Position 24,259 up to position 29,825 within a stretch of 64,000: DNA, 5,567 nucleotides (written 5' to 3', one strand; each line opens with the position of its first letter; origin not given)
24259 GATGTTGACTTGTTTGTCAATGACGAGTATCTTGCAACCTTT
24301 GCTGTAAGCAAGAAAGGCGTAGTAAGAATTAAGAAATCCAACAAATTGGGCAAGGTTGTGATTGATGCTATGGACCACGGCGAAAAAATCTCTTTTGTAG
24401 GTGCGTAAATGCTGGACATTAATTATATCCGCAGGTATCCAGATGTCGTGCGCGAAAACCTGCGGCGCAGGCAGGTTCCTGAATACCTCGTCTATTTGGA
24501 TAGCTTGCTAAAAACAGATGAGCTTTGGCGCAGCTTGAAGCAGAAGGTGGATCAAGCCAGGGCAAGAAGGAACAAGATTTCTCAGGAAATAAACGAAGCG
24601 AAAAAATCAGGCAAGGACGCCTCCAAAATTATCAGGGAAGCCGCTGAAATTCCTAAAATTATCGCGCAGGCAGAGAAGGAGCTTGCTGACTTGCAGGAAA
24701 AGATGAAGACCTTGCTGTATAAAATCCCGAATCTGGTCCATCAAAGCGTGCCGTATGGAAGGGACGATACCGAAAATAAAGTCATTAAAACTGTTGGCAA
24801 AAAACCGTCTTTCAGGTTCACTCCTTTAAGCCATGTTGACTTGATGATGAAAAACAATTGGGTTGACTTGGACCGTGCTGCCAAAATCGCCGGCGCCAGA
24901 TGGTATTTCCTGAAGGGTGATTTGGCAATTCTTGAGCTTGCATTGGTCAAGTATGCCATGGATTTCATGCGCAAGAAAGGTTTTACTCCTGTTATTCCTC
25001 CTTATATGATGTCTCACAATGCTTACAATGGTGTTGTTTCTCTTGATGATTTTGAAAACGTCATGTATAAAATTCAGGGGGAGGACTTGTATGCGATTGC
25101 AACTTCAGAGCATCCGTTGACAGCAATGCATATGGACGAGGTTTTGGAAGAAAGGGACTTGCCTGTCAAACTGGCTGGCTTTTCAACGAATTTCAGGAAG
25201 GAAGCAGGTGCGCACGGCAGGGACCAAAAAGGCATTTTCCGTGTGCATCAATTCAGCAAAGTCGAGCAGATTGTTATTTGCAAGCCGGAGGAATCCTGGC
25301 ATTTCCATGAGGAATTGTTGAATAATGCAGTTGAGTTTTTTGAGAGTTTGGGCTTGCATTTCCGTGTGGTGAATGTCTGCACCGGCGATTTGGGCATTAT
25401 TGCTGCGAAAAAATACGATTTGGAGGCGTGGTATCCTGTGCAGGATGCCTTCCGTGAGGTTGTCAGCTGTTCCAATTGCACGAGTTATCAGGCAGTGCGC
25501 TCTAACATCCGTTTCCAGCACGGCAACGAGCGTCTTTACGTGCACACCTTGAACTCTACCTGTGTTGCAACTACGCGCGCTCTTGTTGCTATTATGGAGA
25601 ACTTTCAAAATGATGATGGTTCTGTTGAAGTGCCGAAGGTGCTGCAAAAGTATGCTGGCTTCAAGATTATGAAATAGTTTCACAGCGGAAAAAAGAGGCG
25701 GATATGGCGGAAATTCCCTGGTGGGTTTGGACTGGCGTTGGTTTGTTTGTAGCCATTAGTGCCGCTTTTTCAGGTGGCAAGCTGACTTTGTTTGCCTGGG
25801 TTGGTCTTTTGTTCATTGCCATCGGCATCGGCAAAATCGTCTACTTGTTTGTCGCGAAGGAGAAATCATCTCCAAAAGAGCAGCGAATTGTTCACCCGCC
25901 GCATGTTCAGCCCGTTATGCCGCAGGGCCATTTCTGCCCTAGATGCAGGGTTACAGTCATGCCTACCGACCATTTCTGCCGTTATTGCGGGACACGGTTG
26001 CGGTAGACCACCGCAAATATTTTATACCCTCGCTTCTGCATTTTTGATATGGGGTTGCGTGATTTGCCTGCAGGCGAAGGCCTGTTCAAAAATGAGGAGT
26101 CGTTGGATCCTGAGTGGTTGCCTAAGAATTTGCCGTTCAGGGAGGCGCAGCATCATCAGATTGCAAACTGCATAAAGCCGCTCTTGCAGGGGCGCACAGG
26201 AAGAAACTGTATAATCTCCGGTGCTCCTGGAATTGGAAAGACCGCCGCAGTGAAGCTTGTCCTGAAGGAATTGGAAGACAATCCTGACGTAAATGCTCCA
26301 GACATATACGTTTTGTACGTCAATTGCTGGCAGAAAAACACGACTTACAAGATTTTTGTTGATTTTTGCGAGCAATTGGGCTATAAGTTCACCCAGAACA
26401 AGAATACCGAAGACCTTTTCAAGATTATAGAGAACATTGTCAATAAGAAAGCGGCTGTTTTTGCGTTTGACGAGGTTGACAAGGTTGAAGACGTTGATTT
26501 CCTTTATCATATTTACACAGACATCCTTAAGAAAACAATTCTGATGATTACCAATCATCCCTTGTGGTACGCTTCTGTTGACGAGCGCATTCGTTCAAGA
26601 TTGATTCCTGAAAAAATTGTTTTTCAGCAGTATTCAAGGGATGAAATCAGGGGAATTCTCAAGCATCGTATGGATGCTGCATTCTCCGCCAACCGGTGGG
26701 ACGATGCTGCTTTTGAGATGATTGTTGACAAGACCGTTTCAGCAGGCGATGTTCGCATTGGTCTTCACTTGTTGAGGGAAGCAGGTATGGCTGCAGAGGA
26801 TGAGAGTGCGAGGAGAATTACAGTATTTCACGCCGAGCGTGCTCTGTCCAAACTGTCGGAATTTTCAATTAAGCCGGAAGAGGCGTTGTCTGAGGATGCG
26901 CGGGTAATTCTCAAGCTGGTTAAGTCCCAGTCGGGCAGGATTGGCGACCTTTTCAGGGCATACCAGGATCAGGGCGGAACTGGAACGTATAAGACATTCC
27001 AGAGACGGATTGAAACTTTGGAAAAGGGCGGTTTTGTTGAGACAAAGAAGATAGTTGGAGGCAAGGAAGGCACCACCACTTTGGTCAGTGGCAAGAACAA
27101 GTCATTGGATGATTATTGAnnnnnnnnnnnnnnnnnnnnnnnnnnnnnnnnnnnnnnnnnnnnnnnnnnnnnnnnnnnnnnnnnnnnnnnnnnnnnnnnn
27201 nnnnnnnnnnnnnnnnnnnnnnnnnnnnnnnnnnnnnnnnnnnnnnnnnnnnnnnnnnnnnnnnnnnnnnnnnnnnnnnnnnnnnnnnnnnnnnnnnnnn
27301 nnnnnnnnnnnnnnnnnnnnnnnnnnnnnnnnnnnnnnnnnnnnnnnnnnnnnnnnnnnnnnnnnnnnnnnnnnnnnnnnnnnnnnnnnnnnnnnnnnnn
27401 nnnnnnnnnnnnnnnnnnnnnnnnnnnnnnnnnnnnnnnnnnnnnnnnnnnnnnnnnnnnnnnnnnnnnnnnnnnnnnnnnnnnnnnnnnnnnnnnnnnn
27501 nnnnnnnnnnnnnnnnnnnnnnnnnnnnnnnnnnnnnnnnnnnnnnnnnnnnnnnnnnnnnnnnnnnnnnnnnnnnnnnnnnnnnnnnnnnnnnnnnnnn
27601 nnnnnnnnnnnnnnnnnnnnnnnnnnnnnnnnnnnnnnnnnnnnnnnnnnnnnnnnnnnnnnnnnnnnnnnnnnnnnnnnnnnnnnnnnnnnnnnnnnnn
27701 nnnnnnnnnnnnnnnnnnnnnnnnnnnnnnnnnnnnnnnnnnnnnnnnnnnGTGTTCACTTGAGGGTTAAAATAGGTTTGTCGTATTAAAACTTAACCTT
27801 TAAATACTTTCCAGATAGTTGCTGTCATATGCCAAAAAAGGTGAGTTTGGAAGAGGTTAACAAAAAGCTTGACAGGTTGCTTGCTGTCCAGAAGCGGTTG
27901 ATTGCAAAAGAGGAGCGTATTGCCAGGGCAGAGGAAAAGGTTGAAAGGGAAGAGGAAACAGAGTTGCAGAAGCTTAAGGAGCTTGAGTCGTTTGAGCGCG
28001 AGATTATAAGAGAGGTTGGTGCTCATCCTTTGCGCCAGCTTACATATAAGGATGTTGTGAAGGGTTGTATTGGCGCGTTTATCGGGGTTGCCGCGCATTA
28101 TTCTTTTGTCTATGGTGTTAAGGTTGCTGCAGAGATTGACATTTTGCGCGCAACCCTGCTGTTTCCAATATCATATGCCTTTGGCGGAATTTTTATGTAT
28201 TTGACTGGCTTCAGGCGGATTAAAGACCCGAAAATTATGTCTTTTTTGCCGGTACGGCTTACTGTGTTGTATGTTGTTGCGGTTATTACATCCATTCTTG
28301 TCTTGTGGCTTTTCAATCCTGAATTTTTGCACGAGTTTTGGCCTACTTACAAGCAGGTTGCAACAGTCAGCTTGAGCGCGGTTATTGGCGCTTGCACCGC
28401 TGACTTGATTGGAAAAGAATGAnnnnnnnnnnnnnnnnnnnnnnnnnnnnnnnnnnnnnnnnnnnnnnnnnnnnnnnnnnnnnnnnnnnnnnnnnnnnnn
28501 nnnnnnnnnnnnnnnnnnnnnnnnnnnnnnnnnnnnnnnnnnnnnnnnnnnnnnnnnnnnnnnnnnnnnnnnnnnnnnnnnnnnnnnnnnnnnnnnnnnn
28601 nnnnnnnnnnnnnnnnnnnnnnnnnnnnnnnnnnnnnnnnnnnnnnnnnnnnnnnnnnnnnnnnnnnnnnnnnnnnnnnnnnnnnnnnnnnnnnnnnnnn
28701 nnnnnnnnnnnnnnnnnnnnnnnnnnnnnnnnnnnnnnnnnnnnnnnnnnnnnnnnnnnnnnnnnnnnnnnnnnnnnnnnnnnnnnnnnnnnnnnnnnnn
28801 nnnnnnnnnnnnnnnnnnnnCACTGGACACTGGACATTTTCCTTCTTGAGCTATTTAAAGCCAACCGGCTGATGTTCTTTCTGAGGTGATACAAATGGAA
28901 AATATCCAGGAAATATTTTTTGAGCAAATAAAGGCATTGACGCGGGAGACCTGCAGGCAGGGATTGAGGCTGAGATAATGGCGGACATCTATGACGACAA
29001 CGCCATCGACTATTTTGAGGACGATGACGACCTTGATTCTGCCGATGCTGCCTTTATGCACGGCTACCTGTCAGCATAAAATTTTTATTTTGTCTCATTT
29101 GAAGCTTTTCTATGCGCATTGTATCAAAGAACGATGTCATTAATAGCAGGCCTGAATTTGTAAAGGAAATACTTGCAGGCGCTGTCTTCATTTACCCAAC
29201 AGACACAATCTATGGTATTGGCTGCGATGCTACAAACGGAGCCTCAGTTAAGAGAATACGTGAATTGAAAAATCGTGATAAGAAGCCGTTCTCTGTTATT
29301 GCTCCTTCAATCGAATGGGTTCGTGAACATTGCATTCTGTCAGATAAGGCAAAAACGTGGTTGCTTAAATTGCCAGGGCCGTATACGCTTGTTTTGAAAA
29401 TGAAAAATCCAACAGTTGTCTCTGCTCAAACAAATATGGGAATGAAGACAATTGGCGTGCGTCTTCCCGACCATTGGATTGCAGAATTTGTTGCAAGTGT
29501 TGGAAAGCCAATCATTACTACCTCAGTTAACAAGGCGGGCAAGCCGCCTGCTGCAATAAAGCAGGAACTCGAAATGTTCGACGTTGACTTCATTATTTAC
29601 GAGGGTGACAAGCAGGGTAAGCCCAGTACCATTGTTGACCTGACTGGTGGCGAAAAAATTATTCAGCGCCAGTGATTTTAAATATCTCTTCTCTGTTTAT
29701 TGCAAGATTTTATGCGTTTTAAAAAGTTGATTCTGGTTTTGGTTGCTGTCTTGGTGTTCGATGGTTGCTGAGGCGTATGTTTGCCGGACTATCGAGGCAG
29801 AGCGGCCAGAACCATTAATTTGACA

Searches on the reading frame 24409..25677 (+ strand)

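Call 48: search_protein_families(library=pfam, proteins=[window:24409-25677:+], max_evalue=0.0001)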
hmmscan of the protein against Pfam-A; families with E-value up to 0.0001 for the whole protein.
window:24409-25677:+ (422 aa): 2 families
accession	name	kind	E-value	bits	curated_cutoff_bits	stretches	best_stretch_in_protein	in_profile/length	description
PF00587.30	tRNA-synt_2b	-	5.4e-39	134.5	29.3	1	224-399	8-179/179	tRNA synthetase class II core domain (G, H, P, S and T)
PF02403.27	Seryl_tRNA_N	-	7.4e-27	94.2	28.2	1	1-110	1-108/108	Seryl-tRNA synthetase N-terminal domain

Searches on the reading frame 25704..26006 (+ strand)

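Call 48: search_protein_families(library=pfam, proteins=[window:25704-26006:+], max_evalue=0.0001)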
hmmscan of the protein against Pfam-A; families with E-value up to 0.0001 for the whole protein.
window:25704-26006:+ (100 aa): 1 family
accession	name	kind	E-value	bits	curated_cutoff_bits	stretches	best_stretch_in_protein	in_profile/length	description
PF13240.11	Zn_Ribbon_1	-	7.7e-05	22.8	25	0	77-99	1-23/23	zinc-ribbon domain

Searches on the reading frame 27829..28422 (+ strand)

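Call 48: search_protein_families(library=pfam, proteins=[window:27829-28422:+], max_evalue=0.0001)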
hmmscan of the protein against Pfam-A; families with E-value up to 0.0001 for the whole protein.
window:27829-28422:+ (197 aa): 1 family
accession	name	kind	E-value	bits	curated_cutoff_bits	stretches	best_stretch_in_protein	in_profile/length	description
PF09622.15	DUF2391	-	2.6e-06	27.5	22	1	98-194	173-274/275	Putative integral membrane protein (DUF2391)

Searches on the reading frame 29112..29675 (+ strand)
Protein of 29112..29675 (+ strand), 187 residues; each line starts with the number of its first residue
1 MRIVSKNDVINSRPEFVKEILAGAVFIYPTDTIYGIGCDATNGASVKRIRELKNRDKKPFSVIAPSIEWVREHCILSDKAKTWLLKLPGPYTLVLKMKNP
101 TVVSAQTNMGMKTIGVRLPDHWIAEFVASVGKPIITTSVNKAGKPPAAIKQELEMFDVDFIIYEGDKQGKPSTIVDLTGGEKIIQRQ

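Call 48: search_protein_families(library=pfam, proteins=[window:29112-29675:+], max_evalue=0.0001)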
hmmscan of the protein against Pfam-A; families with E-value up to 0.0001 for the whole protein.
window:29112-29675:+ (187 aa): 1 family
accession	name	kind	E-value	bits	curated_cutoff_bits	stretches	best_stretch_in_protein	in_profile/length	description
PF01300.24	Sua5_yciO_yrdC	-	3.7e-42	144.3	25.1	1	20-186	3-176/178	Telomere recombination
